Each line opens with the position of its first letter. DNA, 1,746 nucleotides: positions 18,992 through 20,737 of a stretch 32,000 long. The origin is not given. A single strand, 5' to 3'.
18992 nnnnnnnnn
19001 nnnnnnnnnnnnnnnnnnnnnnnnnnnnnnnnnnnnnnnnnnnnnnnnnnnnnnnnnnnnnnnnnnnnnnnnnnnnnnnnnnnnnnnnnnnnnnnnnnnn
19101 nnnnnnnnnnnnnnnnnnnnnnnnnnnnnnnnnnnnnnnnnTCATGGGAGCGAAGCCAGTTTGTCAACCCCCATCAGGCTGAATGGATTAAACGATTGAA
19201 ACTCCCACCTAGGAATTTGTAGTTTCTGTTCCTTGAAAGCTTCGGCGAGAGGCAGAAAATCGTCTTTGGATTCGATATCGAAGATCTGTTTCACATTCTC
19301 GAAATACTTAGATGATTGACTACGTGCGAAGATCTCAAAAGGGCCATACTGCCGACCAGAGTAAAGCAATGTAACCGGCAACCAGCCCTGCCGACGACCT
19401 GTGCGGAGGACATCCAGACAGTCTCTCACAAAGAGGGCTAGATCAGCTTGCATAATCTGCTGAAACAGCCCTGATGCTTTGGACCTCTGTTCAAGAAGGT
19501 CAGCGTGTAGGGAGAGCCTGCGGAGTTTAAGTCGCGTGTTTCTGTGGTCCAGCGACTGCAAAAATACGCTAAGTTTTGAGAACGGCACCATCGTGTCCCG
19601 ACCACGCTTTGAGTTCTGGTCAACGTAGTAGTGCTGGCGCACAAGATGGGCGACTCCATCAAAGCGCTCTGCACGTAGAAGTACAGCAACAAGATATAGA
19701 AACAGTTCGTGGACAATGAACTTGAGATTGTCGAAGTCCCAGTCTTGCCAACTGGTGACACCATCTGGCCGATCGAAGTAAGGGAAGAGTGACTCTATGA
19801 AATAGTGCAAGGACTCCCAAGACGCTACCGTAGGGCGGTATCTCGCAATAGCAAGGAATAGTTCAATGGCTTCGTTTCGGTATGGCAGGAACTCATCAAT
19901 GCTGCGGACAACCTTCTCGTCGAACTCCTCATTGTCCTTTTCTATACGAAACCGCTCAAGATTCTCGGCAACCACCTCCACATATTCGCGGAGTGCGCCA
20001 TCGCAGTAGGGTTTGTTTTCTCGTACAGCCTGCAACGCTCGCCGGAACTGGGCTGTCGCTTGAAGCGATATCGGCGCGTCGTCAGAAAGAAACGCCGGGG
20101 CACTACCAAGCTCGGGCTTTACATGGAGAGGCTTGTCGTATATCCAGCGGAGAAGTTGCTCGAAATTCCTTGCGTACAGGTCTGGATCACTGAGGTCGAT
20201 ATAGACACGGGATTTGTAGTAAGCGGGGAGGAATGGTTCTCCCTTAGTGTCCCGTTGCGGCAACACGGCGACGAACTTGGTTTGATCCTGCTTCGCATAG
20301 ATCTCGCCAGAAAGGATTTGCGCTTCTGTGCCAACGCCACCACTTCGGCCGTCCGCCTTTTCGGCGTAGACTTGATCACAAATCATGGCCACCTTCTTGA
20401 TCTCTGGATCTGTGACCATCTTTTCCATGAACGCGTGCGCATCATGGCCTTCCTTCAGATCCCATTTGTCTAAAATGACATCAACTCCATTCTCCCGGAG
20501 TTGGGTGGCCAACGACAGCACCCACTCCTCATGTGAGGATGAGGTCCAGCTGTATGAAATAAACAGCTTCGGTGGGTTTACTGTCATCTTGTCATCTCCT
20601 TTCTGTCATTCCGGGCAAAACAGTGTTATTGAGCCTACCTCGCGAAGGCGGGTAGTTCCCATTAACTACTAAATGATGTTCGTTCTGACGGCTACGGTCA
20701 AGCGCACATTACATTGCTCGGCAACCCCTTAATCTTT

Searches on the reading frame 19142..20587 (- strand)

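Call 18: search_protein_families(library=pfam, proteins=[window:19142-20587:-], max_evalue=0.001)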
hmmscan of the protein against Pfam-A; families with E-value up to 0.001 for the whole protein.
window:19142-20587:- (481 aa): 2 families
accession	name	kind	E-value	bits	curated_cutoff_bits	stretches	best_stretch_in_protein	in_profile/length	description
PF08357.16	SEFIR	-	1.5e-17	64.7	23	1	7-124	2-119/150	SEFIR domain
PF13676.11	TIR_2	-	1.8e-15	57.9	28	1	9-146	2-122/122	TIR domain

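Call 49: search_protein_families(library=padloc, proteins=[window:19142-20587:-], max_evalue=0.01)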
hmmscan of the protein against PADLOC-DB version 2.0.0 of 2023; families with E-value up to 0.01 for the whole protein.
window:19142-20587:- (481 aa): 3 families
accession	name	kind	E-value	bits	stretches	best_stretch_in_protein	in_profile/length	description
PDLC03957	bSEFIR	-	2.9e-120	400.8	1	4-479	36-384/412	-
PDLC05062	PDC-S66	-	0.0015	16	1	8-50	151-191/282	-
PDLC02012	SAVED5--SAVED_TIR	-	0.0026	14.9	1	5-48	12-53/404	-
